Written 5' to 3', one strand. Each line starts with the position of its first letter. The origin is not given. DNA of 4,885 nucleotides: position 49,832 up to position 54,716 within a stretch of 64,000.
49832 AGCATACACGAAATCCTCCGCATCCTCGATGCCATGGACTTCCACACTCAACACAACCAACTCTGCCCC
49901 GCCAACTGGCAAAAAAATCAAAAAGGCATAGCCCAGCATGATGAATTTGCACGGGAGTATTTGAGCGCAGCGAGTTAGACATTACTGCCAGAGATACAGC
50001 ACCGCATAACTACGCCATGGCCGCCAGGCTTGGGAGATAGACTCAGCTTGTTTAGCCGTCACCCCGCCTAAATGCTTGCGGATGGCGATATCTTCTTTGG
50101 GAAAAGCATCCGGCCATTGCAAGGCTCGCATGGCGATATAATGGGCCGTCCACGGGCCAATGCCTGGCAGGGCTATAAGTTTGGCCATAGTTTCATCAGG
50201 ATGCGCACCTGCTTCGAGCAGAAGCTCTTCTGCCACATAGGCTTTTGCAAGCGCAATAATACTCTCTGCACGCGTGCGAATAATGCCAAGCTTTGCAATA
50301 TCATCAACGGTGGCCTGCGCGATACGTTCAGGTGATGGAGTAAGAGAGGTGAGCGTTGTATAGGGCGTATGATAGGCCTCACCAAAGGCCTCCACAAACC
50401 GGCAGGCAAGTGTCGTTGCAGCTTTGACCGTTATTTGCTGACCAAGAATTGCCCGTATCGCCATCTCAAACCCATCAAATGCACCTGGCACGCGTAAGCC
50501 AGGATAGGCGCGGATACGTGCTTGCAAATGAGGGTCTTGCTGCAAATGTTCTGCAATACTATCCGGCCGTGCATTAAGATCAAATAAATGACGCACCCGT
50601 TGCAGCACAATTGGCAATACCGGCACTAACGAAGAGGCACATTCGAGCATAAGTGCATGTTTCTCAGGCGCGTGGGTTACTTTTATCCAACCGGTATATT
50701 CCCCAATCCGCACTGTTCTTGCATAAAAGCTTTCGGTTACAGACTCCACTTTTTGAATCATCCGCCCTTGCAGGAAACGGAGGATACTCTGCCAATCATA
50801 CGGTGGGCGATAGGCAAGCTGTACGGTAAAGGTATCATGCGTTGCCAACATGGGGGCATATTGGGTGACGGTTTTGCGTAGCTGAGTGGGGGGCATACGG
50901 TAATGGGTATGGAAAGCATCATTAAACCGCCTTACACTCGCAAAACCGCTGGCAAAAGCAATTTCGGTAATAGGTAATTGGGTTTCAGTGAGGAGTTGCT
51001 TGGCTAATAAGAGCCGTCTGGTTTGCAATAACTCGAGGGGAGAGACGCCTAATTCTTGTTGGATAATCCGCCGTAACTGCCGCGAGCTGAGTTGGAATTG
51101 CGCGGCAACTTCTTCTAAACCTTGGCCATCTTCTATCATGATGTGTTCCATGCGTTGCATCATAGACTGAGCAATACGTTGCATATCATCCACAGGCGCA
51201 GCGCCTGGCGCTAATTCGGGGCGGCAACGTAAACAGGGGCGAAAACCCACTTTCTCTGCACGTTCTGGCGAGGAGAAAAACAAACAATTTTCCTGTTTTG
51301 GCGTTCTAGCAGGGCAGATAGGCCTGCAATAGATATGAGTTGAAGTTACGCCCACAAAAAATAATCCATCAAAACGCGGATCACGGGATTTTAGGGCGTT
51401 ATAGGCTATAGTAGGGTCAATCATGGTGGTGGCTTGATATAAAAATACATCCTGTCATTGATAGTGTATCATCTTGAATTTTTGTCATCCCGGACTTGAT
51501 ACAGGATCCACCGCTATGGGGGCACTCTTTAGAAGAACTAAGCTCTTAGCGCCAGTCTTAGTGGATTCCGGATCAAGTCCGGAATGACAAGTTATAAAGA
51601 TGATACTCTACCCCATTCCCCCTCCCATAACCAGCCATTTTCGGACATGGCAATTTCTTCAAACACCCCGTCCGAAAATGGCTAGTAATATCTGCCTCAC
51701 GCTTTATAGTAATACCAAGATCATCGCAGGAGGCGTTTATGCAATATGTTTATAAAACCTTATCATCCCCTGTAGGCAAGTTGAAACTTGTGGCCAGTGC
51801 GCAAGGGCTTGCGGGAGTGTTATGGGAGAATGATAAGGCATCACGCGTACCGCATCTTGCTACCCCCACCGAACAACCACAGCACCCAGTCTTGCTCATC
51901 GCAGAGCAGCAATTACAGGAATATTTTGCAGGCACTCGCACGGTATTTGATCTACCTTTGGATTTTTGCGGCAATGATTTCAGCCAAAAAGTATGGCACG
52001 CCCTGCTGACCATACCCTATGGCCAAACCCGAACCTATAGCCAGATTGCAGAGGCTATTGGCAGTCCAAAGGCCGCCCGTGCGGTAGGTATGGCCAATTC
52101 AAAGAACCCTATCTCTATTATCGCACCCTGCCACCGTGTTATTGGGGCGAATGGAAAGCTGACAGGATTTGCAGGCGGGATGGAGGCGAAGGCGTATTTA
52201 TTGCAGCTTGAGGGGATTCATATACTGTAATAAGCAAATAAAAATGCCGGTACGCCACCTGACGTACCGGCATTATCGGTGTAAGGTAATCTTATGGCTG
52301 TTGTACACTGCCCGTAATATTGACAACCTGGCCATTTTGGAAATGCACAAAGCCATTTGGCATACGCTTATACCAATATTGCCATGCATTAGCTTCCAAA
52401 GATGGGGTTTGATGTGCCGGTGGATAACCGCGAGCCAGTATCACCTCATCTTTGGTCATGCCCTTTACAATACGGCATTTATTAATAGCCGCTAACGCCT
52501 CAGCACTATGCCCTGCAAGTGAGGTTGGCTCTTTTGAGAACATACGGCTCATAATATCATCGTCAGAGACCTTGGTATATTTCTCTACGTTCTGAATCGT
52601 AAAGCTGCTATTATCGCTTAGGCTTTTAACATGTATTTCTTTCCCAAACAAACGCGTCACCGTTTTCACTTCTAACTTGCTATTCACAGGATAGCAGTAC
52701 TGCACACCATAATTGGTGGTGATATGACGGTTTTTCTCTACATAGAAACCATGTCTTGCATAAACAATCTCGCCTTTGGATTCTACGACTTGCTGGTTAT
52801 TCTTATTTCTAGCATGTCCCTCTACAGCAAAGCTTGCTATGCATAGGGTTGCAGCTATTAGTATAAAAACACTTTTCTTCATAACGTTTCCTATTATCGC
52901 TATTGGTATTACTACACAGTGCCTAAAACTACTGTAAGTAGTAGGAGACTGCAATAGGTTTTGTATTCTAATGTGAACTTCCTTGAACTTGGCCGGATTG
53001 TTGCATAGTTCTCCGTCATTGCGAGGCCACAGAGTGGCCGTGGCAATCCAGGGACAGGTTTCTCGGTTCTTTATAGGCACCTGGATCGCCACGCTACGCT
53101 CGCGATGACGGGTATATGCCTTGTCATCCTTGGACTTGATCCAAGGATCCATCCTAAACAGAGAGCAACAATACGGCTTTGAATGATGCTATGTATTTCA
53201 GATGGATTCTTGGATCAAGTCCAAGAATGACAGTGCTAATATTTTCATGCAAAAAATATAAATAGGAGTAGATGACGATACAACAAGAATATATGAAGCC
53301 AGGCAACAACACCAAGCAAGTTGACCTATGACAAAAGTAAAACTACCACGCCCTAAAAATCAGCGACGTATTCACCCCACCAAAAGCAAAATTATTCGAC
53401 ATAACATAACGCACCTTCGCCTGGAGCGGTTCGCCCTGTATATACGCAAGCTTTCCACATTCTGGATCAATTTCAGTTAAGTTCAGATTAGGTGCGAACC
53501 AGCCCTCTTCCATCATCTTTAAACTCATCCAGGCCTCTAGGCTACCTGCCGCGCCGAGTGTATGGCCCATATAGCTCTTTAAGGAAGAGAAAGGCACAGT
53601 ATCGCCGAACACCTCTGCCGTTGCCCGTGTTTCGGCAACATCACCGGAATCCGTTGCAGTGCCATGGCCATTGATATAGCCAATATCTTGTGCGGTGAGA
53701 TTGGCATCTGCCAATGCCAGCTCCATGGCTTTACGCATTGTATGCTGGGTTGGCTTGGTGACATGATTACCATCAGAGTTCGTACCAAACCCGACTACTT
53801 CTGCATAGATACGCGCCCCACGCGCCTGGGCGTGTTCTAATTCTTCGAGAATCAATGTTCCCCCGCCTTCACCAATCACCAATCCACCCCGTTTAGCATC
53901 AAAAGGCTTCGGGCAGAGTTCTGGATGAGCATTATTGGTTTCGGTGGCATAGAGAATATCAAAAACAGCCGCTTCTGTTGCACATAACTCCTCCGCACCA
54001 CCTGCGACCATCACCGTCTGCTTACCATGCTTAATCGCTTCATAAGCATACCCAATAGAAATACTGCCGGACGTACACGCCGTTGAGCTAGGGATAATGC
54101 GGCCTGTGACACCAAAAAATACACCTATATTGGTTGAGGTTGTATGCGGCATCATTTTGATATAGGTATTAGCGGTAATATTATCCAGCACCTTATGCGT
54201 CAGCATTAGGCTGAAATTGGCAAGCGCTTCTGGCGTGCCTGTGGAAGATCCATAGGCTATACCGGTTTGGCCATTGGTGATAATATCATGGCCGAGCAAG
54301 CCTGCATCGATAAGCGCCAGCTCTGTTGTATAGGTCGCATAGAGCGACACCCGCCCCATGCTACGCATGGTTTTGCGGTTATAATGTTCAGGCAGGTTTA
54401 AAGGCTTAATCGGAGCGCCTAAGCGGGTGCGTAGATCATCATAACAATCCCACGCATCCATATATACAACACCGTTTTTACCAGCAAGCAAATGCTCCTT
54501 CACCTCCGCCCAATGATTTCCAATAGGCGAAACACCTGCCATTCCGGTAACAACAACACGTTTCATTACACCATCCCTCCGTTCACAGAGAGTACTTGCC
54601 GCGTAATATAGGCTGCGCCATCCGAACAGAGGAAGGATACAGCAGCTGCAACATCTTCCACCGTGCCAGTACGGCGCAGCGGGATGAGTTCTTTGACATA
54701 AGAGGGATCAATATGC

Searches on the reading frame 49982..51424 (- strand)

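Call 18: search_protein_families(library=ncbifam, proteins=[window:49982-51424:-], max_evalue=0.00001)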
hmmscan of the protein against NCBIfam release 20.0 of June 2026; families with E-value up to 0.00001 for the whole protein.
window:49982-51424:- (480 aa): 21 families
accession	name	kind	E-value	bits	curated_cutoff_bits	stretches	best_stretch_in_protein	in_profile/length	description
NF007641.0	PRK10308.1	equivalog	6.9e-67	226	229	1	202-479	3-272/285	DNA-3-methyladenine glycosylase 2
NF011964.0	PRK15435.1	equivalog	3.3e-21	75.7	345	1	8-190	13-188/354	bifunctional DNA-binding transcriptional regulator/O6-methylguanine-DNA methyltransferase Ada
NF052371.1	TransRegGbdRPseu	equivalog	1.8e-14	53.6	480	1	87-189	229-330/365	choline metabolism transcriptional regulator GbdR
NF010028.0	PRK13503.1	equivalog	1.3e-13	51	288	1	85-186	173-273/278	HTH-type transcriptional activator RhaS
NF006902.0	PRK09393.1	equivalog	2.1e-13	50.2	425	1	81-187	219-323/327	transcriptional regulator FtrA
NF049968.1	QhpR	equivalog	4.9e-13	48.9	250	1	81-183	187-284/284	AraC-like transcriptional regulator QhpR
NF047455.1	TF_Staph_AryK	equivalog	1.9e-10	39.6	850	1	102-191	175-264/759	transcriptional regulator AryK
NF007860.0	PRK10572.1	equivalog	6.8e-10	38.3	208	1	82-187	183-286/292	arabinose operon transcriptional regulator AraC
NF050186.1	TransRegGliRPseudo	equivalog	1e-09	38.2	570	1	78-184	230-335/338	AraC family transcriptional regulator GliR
NF052534.1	RzbtTranRegRhrA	equivalog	1.4e-08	34.4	500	1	82-185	206-310/312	rhizobactin biosynthesis transcriptional regulator RhrA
TIGR00588.1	ogg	subfamily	1.4e-08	34.3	397.85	1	273-449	74-254/310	8-oxoguanine DNA-glycosylase (ogg)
NF047788.1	TransRegPocR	equivalog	2.2e-08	33.7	500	1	98-187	203-292/296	transcriptional regulator PocR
NF007693.0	PRK10371.1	equivalog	5.2e-08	32.4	253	1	100-189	214-303/309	transcriptional regulator MelR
NF041686.2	ant_diox_reg_AndR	equivalog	7.5e-08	32.3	350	1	82-181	212-316/321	anthranilate 1,2-dioxygenase regulatory protein AndR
TIGR04094.1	adjacent_YSIRK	equivalog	9.8e-08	31.3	200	1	96-181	297-381/383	YSIRK-targeted surface antigen transcriptional regulator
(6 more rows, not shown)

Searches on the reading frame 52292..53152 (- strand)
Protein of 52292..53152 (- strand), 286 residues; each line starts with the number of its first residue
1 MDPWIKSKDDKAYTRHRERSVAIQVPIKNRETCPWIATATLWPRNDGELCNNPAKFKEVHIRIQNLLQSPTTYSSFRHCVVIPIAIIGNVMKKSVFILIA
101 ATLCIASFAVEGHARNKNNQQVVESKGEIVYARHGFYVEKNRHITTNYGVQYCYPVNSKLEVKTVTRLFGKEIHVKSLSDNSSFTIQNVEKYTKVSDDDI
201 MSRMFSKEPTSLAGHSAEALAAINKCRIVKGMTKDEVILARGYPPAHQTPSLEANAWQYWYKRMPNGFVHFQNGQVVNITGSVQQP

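Call 18: search_protein_families(library=ncbifam, proteins=[window:52292-53152:-], max_evalue=0.00001)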
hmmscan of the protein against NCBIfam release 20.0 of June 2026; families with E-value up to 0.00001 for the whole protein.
window:52292-53152:- (286 aa): 0 families

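Call 76: search_protein_families(library=pfam, proteins=[window:52292-53152:-], max_evalue=0.01)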
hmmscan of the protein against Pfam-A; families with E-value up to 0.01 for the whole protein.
window:52292-53152:- (286 aa): 1 family
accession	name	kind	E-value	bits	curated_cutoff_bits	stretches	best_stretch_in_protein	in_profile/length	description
PF04355.18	BamE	-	0.0081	16.4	23.2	0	228-278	12-68/71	Outer membrane protein assembly factor BamE domain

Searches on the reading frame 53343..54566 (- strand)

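Call 18: search_protein_families(library=ncbifam, proteins=[window:53343-54566:-], max_evalue=0.00001)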
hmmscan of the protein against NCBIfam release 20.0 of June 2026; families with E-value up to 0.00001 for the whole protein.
window:53343-54566:- (407 aa): 20 families
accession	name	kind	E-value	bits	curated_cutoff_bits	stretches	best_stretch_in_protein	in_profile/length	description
NF006587.0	PRK09116.1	equivalog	1.8e-205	682.4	470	1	1-407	1-407/408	beta-ketoacyl-ACP synthase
TIGR03150.1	fabF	equivalog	4.8e-107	358.2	493.75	1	2-405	1-407/407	beta-ketoacyl-ACP synthase II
NF005589.0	PRK07314.1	subfamily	4.5e-103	345.2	387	1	1-407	3-412/413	beta-ketoacyl-ACP synthase II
NF005935.0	PRK07967.1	equivalog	5.2e-93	312.1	630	1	1-406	1-403/406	beta-ketoacyl-ACP synthase I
NF004970.0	PRK06333.1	subfamily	7.6e-85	285.3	525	1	1-407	3-422/424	beta-ketoacyl-ACP synthase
NF006274.0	PRK08439.1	equivalog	1.6e-79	267.6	621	1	1-405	1-404/406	beta-ketoacyl-ACP synthase II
NF006434.0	PRK08722.1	equivalog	2.1e-73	247.6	759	1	2-405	4-412/414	beta-ketoacyl-ACP synthase II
NF005076.0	PRK06501.1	equivalog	4.8e-64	216.8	629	1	4-404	13-420/425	beta-ketoacyl-ACP synthase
NF005916.1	PRK07910.1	equivalog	1.5e-63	215.2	560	1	3-404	13-415/418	KasA/KasB family beta-ketoacyl-ACP synthase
NF006618.0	PRK09185.1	subfamily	1.8e-61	208.3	407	1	1-405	2-391/394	beta-ketoacyl-ACP synthase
NF005490.0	PRK07103.1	equivalog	1.3e-55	189.1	445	1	1-405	3-411/414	polyketide beta-ketoacyl:acyl carrier protein synthase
NF004618.0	PRK05952.1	equivalog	1.2e-53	182.5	455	1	3-404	3-380/384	beta-ketoacyl-ACP synthase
NF058662.1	cispenta_AmcF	equivalog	1.5e-53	182.1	325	1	4-405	2-368/369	cispentacin biosynthesis acyltransferase subunit AmcF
NF045894.1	PKS_plus_SDR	equivalog_domain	2.5e-31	108.2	1740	1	125-363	134-376/1515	type I polyketide synthase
NF041183.1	Pks2_ls1_myc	equivalog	1.3e-24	85.2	2400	1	143-369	152-378/2086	sulfolipid-1 biosynthesis phthioceranic/hydroxyphthioceranic acid synthase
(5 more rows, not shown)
